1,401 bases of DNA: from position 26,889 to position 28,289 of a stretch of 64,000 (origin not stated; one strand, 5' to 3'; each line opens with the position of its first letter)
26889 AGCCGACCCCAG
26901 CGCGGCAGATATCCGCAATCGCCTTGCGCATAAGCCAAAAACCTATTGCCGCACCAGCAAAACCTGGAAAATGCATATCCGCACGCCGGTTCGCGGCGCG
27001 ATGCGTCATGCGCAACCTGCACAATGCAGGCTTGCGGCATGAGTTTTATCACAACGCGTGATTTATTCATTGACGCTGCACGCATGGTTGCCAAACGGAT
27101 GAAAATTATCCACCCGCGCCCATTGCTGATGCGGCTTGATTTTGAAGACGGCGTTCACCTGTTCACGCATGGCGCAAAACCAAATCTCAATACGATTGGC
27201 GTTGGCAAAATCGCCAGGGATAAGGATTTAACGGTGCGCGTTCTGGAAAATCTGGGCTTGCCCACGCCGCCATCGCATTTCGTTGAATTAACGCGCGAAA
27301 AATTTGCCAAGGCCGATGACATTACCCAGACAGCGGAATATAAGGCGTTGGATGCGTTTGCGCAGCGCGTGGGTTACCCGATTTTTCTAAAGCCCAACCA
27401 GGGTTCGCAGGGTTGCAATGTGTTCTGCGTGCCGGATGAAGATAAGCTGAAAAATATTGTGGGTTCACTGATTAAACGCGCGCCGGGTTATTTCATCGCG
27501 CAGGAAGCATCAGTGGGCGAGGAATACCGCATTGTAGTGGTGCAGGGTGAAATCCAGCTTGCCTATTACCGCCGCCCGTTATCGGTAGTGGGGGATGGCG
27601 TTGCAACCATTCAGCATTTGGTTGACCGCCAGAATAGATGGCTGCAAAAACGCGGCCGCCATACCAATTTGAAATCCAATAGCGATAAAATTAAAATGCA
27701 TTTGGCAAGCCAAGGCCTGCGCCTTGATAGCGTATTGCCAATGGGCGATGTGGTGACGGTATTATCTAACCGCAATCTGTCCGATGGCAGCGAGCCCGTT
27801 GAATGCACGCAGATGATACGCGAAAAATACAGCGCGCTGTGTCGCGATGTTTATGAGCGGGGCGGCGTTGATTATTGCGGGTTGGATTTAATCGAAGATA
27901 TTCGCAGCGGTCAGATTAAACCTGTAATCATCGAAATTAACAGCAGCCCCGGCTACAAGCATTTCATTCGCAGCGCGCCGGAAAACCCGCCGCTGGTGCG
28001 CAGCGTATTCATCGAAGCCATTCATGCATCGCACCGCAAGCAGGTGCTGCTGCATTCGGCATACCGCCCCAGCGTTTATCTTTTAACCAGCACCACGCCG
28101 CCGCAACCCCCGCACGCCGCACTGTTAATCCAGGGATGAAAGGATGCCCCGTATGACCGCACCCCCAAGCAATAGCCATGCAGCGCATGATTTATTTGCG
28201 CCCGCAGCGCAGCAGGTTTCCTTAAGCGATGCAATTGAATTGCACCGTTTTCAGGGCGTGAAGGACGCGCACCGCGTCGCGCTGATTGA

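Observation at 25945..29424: Coupled operon of a Nudix-like protein, an ATP-grasp ligase and a PhoH-like ATPase, under the third leader copy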

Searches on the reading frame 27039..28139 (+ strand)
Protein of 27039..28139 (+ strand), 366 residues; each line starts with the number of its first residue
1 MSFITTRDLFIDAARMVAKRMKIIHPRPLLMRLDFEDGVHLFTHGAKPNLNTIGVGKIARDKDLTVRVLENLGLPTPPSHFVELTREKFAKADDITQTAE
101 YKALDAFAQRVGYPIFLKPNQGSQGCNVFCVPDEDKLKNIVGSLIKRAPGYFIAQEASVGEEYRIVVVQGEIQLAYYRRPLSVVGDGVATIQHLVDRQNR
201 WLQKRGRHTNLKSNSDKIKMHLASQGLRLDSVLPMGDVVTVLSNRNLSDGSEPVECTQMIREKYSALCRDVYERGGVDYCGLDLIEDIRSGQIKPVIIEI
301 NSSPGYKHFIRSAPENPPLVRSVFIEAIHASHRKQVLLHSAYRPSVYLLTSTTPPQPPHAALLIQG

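Call 3: search_protein_families(library=pfam, proteins=[window:27039-28139:+], max_evalue=1)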
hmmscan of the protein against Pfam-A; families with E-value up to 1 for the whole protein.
window:27039-28139:+ (366 aa): 10 families
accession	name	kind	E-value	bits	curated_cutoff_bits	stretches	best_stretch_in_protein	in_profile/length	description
PF08443.16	RimK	-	1.9e-08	34.6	21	2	99-179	25-106/188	RimK-like ATP-grasp domain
PF02655.19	ATP-grasp_3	-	0.00044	20.8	23.2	1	59-170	1-81/160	ATP-grasp domain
PF07478.18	Dala_Dala_lig_C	-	0.00053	20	24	1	69-169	2-92/204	D-ala D-ala ligase C-terminus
PF02955.21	GSH-S_ATP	-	0.00065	19.6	23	1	98-179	18-103/175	Prokaryotic glutathione synthetase, ATP-grasp domain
PF03133.20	TTL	-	0.006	16.3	20.1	0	286-323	244-275/292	Tubulin-tyrosine ligase family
PF14397.11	ATPgrasp_ST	-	0.011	15.3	31.4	0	61-137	21-85/278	Sugar-transfer associated ATP-grasp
PF14398.11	ATPgrasp_YheCD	-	0.014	15.1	26.8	0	104-137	41-73/255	YheC/D like ATP-grasp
PF02786.22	CPSase_L_D2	-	0.017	15.1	19.8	1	92-153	19-79/211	Carbamoyl-phosphate synthase L chain, ATP binding domain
PF05770.16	Ins134_P3_kin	-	0.14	12.1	23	1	265-308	145-187/201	Inositol 1,3,4-trisphosphate 5/6-kinase ATP-grasp domain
PF02222.28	ATP-grasp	-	0.27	11.3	27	1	99-169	17-88/179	ATP-grasp domain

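Call 4: search_protein_families(library=ncbifam, proteins=[window:27039-28139:+], max_evalue=1)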
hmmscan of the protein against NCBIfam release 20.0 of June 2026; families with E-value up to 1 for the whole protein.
window:27039-28139:+ (366 aa): 34 families (the best 25 are shown)
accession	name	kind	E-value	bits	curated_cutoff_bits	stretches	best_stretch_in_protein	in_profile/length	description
TIGR02068.2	cya_phycin_syn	equivalog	5.7e-37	127.2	850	1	57-307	209-449/862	cyanophycin synthetase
NF010623.0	PRK14016.1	subfamily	1.4e-33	116.1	877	1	57-308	210-451/871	cyanophycin synthetase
NF002688.0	PRK02471.1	equivalog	7.2e-23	80.9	425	1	21-304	449-727/756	bifunctional glutamate--cysteine ligase GshA/glutathione synthetase GshB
TIGR00768.1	rimK_fam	subfamily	2.4e-16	59.9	143.4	2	2-178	28-193/276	RimK family alpha-L-glutamate ligase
TIGR03103.1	trio_acet_GNAT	equivalog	7.1e-16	57.8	569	1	58-307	294-525/547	N-acetylglutaminylglutamine synthetase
TIGR01435.1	glu_cys_lig_rel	equivalog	2.6e-11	42.5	656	1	153-290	544-679/719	bifunctional glutamate--cysteine ligase/glutathione synthetase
TIGR02144.1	LysX_arch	equivalog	8.2e-09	35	275.6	2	94-179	105-194/281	lysine biosynthesis protein LysX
NF040720.1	MptN_Meth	equivalog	1.1e-08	34.5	350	1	245-311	214-276/291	tetrahydromethanopterin:alpha-L-glutamate ligase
NF009402.0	PRK12767.1-1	equivalog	1.7e-08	33.6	218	1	43-168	97-205/329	carbamoyl phosphate synthase-like protein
NF002378.0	PRK01372.1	subfamily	7.9e-06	24.8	243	1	58-172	97-193/305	D-alanine--D-alanine ligase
NF006287.0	PRK08463.1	equivalog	0.00014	20.8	775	1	101-199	141-229/479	acetyl-CoA carboxylase subunit A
TIGR01205.1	D_ala_D_alaTIGR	subfamily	0.00023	20.2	245.65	1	58-169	103-202/318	D-alanine--D-alanine ligase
NF009110.0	PRK12458.1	subfamily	0.00043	19.4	408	1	88-171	145-230/349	glutathione synthetase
NF009406.0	PRK12767.1-5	equivalog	0.00057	19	271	1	81-165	118-196/327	carbamoyl phosphate synthase-like protein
NF003573.0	PRK05246.1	equivalog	0.001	18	272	1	98-180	141-227/316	glutathione synthase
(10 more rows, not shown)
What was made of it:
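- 27039..28139 (+): Gene B, 366 aa. A stand-alone ATP-grasp amide ligase whose start overlaps the stop of A (ATGA). NCBIfam: cyanophycin synthetase G-domain region E 6e-37, GshAB E 7e-23, rimK_fam E 2e-16, all far below the equivalog cut-offs (calls 3, 4).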

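Call 15: find_homologous_proteins(query=window:27039-28139:+)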
Query window:27039-28139:+ (366 aa): 15 proteins with E <= 0.001 among 2459 candidates.
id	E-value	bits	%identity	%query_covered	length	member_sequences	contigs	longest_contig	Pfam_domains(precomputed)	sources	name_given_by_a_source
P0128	7.8e-244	826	100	100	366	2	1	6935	PF08443.17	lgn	-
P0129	5.1e-167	573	70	100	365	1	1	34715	PF14398.12,PF08443.17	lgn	-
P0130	2.7e-162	558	69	100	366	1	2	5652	PF02955.22,PF08443.17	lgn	-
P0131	4.7e-145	501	65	93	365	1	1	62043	PF02955.22,PF03133.21,PF08443.17,PF02655.20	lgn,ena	-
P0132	9.4e-144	497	62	98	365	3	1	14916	PF02955.22,PF08443.17,PF02655.20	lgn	-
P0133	1.2e-140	487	61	95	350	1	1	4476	PF14398.12,PF08443.17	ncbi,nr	ncbi:MAG: hypothetical protein K2Q32_01310 [Alphaproteobacteria bacterium]|nr:hypothetical protein [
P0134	5.8e-133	461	63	93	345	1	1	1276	PF14398.12,PF08443.17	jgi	jgi:D-alanine-D-alanine ligase-like ATP-grasp enzyme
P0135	7.6e-128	445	58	94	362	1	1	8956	PF14397.12,PF14398.12,PF08443.17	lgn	-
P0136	1.1e-110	388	53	97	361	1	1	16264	PF08443.17,PF07478.19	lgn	-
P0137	4.2e-91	324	48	91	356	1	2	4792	PF02955.22,PF08443.17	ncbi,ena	-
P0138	2.3e-67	246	40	90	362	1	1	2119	-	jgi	jgi:glutathione synthase/RimK-type ligase-like ATP-grasp enzyme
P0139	3.2e-33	133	31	82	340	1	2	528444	PF08443.17,PF07478.19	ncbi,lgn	-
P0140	2.1e-32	131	33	80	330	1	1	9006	PF14397.12,PF08443.17,PF07478.19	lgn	-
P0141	1.6e-30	124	29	81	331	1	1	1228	PF08443.17,PF07478.19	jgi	-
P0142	9.5e-12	63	27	67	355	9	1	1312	PF14397.12,PF08443.17,PF02655.20,PF07478.19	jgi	-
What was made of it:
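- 27039..28139 (+): About 11 close homologues among 5.8 billion proteins (call 15).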

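Call 30: search_solved_structures(query=window:27039-28139:+, max_evalue=0.001, show_alignments=2)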
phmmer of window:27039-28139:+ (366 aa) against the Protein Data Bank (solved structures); distinct sequences matched with E-value up to 0.001: 9.
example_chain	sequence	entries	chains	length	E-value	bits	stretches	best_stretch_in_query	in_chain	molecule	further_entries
8fxh_A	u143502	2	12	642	2.4e-19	72.8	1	99-328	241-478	RimK domain-containing protein ATP-grasp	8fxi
7lgn_A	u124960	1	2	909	2.9e-19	72.5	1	58-317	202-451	Cyanophycin synthase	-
7wac_A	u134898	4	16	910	9.2e-19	70.8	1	54-310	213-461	Cyanophycin synthase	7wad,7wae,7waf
7lg5_A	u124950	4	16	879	5.6e-18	68.2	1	58-313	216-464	Cyanophycin synthase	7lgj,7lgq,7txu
7txv_A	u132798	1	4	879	5.6e-18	68.2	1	58-313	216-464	Cyanophycin synthase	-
7lgm_A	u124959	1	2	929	4.6e-16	61.9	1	57-311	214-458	Cyanophycin synthase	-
7ta5_A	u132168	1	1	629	3.2e-15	59.2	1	107-312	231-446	Glutathione synthase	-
3ln7_A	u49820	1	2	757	1.3e-13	53.9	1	98-289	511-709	Glutathione biosynthesis bifunctional protein gshAB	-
3ln6_A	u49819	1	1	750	5.2e-13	51.9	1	99-286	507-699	Glutathione biosynthesis bifunctional protein gshAB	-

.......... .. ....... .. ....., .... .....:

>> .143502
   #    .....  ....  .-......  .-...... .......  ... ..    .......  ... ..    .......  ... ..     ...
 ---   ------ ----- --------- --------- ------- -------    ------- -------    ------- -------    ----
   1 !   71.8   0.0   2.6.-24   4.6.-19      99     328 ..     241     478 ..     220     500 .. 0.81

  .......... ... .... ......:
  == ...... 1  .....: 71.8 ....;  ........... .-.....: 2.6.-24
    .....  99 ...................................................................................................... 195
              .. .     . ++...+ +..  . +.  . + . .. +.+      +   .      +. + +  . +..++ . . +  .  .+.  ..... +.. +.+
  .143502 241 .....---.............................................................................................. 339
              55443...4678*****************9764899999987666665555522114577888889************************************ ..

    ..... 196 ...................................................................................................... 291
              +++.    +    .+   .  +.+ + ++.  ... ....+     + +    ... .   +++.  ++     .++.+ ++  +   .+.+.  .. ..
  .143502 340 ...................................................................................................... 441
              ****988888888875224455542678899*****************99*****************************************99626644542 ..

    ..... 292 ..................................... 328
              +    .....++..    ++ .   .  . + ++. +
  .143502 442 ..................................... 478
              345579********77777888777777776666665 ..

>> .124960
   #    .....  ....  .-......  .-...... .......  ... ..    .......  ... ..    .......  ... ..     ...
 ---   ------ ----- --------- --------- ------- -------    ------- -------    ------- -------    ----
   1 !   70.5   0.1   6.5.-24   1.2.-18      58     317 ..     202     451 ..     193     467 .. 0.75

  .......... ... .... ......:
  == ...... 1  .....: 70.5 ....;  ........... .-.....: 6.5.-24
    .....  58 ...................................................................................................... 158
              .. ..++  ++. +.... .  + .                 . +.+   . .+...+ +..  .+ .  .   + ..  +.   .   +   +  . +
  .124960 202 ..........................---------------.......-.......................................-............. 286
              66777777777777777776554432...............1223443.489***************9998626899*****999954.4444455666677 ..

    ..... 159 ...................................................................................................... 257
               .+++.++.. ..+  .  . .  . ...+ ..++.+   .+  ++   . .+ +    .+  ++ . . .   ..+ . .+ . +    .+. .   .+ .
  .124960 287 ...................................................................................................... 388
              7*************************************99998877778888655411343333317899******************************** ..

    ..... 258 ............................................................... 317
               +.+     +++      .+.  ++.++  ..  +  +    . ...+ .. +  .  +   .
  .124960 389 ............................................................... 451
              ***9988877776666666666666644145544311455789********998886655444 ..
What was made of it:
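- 27039..28139 (+): PDB sequence matches are CphA-type proteins (8FXH, 7LGN), E about 1e-19 (call 30).
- On ATP-grasp superfamily: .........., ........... and GLDLIED............ align with the corresponding motifs of 8FXH and 7LGN (call 30).
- B has the ATP-grasp motifs, seen in its alignment to CphA-type structures (call 30).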

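Call 53: search_protein_families(library=padloc, proteins=[window:27039-28139:+], max_evalue=0.01)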
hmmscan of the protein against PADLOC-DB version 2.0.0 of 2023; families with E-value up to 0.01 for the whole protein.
window:27039-28139:+ (366 aa): 0 families

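Call 60: find_encoding_contigs(protein=P0139, flank=6000, max_places=2)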
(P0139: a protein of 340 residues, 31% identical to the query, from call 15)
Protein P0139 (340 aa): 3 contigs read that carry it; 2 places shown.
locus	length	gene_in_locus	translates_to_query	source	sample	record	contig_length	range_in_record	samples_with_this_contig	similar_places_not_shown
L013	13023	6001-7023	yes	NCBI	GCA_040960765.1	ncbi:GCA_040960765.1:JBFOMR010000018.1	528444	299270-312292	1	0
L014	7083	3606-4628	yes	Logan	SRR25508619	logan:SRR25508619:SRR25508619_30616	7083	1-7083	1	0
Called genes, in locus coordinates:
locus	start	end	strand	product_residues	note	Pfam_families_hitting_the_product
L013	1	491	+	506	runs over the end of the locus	PF01970:TctA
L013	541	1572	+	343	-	PF03401:TctC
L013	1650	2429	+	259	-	PF00106:adh_short, PF08659:KR (weak), PF13561:adh_short_C2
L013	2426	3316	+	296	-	PF06500:FrsA-like (weak), PF02129:Peptidase_S15, PF12740:PETase (weak), PF00561:Abhydrolase_1, PF12146:Hydrolase_4, PF12697:Abhydrolase_6, PF00326:Peptidase_S9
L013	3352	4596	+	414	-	PF05977:MFS_3, PF07690:MFS_1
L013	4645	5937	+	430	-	-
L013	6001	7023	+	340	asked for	PF07478:Dala_Dala_lig_C (faint), PF08443:RimK (faint)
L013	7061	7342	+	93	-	PF02604:PhdYeFM_antitox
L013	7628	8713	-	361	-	PF01988:VIT1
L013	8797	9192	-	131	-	PF01850:PIN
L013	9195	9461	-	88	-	PF22513:FitA-like_RHH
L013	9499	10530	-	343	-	PF07584:BatA, PF00092:VWA (weak), PF13519:VWA_2, PF00092:VWA (weak)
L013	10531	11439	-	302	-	PF01882:DUF58, PF13519:VWA_2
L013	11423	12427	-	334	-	PF20030:bpMoxR, PF07726:AAA_3, PF07728:AAA_5, PF17863:AAA_lid_2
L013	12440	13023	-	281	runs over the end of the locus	PF00089:Trypsin, PF13365:Trypsin_2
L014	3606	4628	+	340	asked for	PF07478:Dala_Dala_lig_C (faint), PF08443:RimK (faint)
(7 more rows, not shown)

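Call 61: find_encoding_contigs(protein=P0136, flank=8000, max_places=2)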
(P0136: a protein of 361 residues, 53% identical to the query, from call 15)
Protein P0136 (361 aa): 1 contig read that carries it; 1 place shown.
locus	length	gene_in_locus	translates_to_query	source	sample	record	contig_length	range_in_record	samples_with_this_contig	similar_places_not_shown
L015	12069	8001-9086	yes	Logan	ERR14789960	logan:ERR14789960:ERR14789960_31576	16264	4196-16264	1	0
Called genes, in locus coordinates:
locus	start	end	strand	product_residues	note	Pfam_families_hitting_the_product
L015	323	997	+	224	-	-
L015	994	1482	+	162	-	-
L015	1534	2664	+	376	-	-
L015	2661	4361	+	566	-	-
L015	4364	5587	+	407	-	PF06189:5-nucleotidase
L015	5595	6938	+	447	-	-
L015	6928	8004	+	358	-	-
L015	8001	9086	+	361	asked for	PF08443:RimK (weak), PF07478:Dala_Dala_lig_C (faint)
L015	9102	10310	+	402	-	PF00580:UvrD-helicase (faint), PF13401:AAA_22 (faint), PF02562:PhoH, PF13604:AAA_30 (weak), PF13245:AAA_19 (weak)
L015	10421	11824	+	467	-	PF01266:DAO, PF13450:NAD_binding_8 (faint)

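Call 70: search_protein_families(library=pfam, proteins=[L015:10421-11824:+, L015:2661-4361:+], max_evalue=0.1)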
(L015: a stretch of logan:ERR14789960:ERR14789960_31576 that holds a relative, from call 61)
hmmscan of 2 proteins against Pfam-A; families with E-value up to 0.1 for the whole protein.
L015:10421-11824:+ (467 aa): 8 families
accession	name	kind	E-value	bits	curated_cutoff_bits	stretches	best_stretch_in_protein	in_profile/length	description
PF01266.30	DAO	-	7.8e-30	105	27.9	1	8-401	2-352/353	FAD dependent oxidoreductase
PF13450.12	NAD_binding_8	-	7.8e-06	26.5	21.9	1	10-41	1-30/68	NAD(P)-binding Rossmann-like domain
PF07992.20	Pyr_redox_2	-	0.0087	15.9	26.1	1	7-40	2-33/291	Pyridine nucleotide-disulphide oxidoreductase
PF04820.20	Trp_halogenase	-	0.015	14.6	21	1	8-51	2-43/458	Tryptophan halogenase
PF03486.20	HI0933_like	-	0.022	14.6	50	0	7-42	2-35/244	HI0933-like protein Rossmann domain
PF12831.13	FAD_oxidored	-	0.026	14.3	27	1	8-39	2-31/416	FAD dependent oxidoreductase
PF01946.23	Thi4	-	0.032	13.9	26.2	1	3-39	15-50/235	Thi4 family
PF00890.30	FAD_binding_2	-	0.049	13.3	20.4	1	8-41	2-33/414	FAD binding domain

L015:2661-4361:+ (566 aa): 1 family
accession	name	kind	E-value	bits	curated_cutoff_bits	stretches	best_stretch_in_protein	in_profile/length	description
PF23102.1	Zf-C2H2_ZNF451_2nd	-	0.031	14.7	30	1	487-504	14-31/39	Second Zinc fingers C2H2 type, ZNF451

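Call 72: search_dna_similar(query=window:27039-28139:+, collection=phages, mode=protein, max_evalue=0.001, max_rows=8)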
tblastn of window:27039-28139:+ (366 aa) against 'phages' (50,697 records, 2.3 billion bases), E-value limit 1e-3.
Records with a match: 9; places in all: 9; records where one place covers at least 80% of the query: 2.
Best place of each record, by identity: <60% 9.
By first word of the organism name: Listeria 6; Enterococcus 2; Bacteriophage 1.
By host as written in the record: Listeria monocytogenes 6; - 2; Enterococcus faecalis 1.
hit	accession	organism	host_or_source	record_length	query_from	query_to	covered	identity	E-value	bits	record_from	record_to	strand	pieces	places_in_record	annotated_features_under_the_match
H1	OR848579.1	Listeria phage LM 4-14-1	Listeria monocytogenes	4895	4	305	83%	24.9%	6e-16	85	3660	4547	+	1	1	record has no annotation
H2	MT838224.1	Bacteriophage sp.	human fecal samples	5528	9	305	81%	24.5%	5e-11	70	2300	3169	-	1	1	record has no annotation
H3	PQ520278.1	Enterococcus phage IME_EF3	-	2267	58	305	68%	24.3%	7e-9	63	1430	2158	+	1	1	record has no annotation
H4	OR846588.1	Enterococcus phage Efs 1-1-1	Enterococcus faecalis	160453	58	305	68%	24.3%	1e-8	63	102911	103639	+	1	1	record has no annotation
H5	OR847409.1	Listeria phage LM 4-11-1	Listeria monocytogenes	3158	4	232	63%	24.1%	8e-8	60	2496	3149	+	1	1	record has no annotation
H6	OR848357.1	Listeria phage LM 4-14-1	Listeria monocytogenes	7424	103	305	55%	25.0%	7e-9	63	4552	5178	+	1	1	record has no annotation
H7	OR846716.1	Listeria phage LM 4-11-1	Listeria monocytogenes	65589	103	305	55%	25.0%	8e-9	63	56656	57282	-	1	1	record has no annotation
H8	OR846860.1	Listeria phage LM 4-11-1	Listeria monocytogenes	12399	103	305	55%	25.0%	9e-9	63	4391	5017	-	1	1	record has no annotation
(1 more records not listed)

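Call 86: search_protein_families(library=ncbifam, proteins=[L015:10421-11824:+], max_evalue=0.001)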
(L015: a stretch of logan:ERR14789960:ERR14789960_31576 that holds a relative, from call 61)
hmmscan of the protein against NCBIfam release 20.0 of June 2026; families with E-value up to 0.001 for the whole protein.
L015:10421-11824:+ (467 aa): 6 families
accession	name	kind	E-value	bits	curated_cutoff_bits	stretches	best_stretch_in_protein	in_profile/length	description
TIGR03329.1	Phn_aa_oxid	hypoth_equivalog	8.9e-09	34.6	632.8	1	6-107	25-116/460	putative aminophosphonate oxidoreductase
TIGR03197.1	MnmC_Cterm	equivalog_domain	0.00018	20.7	174.2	0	7-39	1-31/400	FAD-dependent 5-carboxymethylaminomethyl-2-thiouridine(34) oxidoreductase MnmC1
NF008843.0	PRK11883.1-3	equivalog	0.00059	19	406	0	7-43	3-39/424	protoporphyrinogen oxidase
TIGR03364.1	HpnW_proposed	hypoth_equivalog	0.00059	19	285.1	0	7-64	2-58/365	TIGR03364 family FAD-dependent oxidoreductase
NF009074.0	PRK12409.1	equivalog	0.00064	19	494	0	6-43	2-37/410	D-amino acid dehydrogenase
NF008726.1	PRK11728.1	equivalog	0.00084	18.3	299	0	8-42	3-37/389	L-2-hydroxyglutarate oxidase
